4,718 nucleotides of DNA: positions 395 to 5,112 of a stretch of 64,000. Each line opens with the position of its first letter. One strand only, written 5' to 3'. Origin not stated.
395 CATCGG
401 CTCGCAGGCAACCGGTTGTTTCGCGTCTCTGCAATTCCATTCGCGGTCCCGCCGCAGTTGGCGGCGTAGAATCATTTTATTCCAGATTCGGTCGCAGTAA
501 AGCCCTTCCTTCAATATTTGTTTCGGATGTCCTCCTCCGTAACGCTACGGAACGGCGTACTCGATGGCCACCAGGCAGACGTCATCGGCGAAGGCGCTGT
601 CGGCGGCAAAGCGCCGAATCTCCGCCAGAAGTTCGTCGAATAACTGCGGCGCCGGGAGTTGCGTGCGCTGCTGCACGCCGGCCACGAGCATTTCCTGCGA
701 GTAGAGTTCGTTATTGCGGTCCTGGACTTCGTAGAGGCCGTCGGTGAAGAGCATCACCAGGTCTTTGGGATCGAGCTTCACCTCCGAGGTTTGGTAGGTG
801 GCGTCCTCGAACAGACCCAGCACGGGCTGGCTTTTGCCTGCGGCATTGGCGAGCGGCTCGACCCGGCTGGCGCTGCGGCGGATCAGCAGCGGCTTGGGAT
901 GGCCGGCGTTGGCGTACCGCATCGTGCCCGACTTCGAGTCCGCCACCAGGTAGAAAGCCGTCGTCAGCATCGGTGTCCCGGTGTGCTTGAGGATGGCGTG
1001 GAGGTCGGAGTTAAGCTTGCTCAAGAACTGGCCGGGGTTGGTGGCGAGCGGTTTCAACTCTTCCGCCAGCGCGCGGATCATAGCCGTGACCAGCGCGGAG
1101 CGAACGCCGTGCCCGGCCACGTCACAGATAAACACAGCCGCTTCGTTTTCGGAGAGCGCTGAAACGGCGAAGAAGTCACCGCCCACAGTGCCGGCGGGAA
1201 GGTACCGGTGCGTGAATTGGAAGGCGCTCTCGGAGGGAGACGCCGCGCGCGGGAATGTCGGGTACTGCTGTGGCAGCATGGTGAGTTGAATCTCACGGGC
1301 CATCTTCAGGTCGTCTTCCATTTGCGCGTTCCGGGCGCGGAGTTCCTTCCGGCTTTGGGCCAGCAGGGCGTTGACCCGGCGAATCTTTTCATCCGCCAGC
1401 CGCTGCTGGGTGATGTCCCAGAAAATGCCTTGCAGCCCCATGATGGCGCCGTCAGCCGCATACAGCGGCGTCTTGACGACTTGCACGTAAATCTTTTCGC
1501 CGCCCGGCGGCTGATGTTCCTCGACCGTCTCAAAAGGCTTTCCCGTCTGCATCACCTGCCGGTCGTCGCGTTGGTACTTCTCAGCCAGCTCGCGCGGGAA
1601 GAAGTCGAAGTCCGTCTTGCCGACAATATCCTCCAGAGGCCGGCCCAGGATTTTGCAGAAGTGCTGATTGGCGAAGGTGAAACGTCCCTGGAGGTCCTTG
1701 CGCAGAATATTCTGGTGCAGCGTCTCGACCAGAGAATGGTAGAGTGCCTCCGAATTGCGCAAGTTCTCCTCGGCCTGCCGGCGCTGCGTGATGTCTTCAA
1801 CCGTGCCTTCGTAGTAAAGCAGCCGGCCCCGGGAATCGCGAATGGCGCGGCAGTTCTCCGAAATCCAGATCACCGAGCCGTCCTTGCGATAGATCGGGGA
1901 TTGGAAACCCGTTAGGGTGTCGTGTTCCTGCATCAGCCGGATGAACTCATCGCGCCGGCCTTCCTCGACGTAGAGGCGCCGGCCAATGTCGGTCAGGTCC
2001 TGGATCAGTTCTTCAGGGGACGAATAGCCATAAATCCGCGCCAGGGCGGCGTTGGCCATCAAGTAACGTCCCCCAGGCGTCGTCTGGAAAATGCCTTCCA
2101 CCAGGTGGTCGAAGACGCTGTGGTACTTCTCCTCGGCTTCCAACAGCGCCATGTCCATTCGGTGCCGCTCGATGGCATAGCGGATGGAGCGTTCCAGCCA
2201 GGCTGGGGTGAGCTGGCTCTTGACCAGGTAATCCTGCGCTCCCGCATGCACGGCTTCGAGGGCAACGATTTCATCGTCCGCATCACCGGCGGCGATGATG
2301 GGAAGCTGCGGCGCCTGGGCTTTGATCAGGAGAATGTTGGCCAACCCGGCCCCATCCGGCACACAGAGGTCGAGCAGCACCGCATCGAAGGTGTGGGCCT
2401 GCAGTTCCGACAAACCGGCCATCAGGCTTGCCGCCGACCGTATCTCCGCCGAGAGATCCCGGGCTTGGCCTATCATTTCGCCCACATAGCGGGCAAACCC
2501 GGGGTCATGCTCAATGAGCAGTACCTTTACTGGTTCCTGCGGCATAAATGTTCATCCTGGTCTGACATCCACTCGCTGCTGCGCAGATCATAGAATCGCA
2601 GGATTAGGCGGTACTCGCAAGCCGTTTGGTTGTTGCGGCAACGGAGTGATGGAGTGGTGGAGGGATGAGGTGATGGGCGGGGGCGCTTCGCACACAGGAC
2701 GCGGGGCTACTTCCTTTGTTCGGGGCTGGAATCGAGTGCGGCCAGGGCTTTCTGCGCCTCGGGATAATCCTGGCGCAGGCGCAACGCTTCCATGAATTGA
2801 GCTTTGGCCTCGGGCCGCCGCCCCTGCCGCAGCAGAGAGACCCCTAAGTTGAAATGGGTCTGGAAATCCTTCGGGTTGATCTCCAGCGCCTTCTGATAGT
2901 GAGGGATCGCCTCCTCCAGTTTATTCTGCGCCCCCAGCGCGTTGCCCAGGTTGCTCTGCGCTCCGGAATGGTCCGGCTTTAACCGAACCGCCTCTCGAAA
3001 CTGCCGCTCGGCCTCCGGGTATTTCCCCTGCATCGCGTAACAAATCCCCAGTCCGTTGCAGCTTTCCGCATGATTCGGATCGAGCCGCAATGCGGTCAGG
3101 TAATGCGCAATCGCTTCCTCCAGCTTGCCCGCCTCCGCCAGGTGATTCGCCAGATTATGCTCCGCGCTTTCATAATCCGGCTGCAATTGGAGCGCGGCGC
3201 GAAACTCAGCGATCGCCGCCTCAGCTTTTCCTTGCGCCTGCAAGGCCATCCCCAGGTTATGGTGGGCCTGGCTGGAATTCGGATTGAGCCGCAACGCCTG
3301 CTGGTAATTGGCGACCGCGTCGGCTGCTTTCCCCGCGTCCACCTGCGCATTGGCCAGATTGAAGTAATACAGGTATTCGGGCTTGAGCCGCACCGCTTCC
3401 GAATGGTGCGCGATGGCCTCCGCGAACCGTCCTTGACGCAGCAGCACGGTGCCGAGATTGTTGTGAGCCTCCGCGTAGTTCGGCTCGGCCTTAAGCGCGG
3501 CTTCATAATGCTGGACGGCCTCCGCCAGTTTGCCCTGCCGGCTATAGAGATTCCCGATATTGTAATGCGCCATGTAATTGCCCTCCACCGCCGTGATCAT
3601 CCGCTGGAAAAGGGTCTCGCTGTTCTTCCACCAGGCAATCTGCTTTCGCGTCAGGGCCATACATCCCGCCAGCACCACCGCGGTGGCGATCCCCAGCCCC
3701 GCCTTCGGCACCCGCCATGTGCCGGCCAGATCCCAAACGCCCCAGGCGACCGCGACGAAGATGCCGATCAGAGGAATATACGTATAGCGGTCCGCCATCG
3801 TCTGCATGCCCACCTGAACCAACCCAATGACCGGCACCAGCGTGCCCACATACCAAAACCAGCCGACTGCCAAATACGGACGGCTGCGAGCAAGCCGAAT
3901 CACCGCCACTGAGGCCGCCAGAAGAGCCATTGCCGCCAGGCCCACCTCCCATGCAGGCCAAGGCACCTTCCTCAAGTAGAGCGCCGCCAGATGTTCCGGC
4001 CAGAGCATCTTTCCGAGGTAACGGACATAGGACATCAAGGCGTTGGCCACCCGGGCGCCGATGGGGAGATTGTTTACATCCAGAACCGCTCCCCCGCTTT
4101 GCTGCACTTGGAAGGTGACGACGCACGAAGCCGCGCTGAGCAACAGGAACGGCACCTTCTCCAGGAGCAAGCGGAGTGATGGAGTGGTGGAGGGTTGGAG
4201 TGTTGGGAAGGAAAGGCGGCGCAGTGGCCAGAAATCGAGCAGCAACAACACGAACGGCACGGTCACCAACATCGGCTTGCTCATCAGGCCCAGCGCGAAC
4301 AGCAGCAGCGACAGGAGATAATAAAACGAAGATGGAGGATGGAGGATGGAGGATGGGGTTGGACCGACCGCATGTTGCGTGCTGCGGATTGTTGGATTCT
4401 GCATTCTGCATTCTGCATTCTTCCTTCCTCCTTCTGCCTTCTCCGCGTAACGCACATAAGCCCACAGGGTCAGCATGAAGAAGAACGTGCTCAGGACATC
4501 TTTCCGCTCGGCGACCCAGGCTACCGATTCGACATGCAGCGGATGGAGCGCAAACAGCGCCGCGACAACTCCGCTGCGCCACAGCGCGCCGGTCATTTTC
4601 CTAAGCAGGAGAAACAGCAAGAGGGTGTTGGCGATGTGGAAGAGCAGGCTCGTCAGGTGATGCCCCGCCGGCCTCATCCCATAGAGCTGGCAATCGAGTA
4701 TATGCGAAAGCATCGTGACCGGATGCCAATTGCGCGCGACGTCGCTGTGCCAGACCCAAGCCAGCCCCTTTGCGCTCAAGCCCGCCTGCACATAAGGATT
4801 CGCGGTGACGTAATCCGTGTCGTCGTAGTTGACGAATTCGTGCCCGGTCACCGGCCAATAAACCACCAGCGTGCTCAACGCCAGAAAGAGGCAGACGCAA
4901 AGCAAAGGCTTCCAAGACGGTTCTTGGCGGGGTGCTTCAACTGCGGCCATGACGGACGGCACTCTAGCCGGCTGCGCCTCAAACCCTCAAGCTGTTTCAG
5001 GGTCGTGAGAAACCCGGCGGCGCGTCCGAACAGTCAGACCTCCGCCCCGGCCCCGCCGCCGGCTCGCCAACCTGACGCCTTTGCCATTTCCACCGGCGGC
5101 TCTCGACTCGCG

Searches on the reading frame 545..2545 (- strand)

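Call 83: search_protein_families(library=pfam, proteins=[window:545-2545:-], max_evalue=0.00001)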
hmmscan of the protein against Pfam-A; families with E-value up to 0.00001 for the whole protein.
window:545-2545:- (666 aa): 7 families
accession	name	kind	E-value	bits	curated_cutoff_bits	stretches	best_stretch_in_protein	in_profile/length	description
PF07228.17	SpoIIE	-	6.1e-46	157.2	25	1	466-662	2-190/192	Stage II sporulation protein E (SpoIIE)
PF08448.16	PAS_4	-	6.4e-35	120.2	23.1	2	274-382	2-109/110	PAS fold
PF13426.13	PAS_9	-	2.6e-23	82.7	27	2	283-380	7-103/103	PAS domain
PF00989.32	PAS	-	2.6e-19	69.7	22.6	1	268-378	2-113/113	PAS fold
PF13188.13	PAS_8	-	2e-15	56.5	21.8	1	139-191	1-53/65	PAS domain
PF00072.30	Response_reg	-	4e-14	53.2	30.2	1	8-110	1-100/111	Response regulator receiver domain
PF08447.18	PAS_3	-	6e-13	49.3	25.6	1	163-249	3-89/89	PAS fold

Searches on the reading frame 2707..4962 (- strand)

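Call 83: search_protein_families(library=pfam, proteins=[window:2707-4962:-], max_evalue=0.00001)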
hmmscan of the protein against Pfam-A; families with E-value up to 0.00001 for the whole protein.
window:2707-4962:- (751 aa): 24 families
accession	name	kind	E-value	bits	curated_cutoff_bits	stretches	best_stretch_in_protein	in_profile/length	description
PF00515.34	TPR_1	-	6.3e-61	200.3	27.8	4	668-699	3-34/34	Tetratricopeptide repeat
PF07719.23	TPR_2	-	1.4e-55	181.3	27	4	465-496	3-34/34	Tetratricopeptide repeat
PF13414.12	TPR_11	-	4.9e-55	183.4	26.8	4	673-714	1-42/42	TPR repeat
PF13432.12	TPR_16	-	6.6e-45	151.6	32.7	5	467-529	1-63/65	Tetratricopeptide repeat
PF13181.12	TPR_8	-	1.8e-40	134.1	25.7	0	465-496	3-34/34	Tetratricopeptide repeat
PF13424.12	TPR_12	-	1.6e-38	131.2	30.1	4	598-662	3-75/77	Tetratricopeptide repeat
PF13431.12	TPR_17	-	1.6e-38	128.2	24.4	3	485-518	1-34/34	Tetratricopeptide repeat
PF14559.12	TPR_19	-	1.2e-33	115.6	25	4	476-525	4-53/68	Tetratricopeptide repeat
PF13428.12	TPR_14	-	2.5e-29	99.1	23.5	0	466-504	4-42/44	Tetratricopeptide repeat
PF13374.12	TPR_10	-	1.1e-26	92.4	27.5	0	668-695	4-31/42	Tetratricopeptide repeat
PF13176.12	TPR_7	-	2.4e-23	80.6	27.9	0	465-491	1-27/36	Tetratricopeptide repeat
PF07721.20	TPR_4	-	2.2e-19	68.5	27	0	497-518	1-22/26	Tetratricopeptide repeat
PF24575.1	TPR_Slam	-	4.8e-16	59.5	35.2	0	463-516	47-100/104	Surface lipoprotein assembly modifier, N-terminal TPR repeats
PF13174.12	TPR_6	-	1.7e-14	53.8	26.3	0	465-495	2-32/33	Tetratricopeptide repeat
PF13371.12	TPR_9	-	1.6e-10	41.3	35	0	546-601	11-66/73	Tetratricopeptide repeat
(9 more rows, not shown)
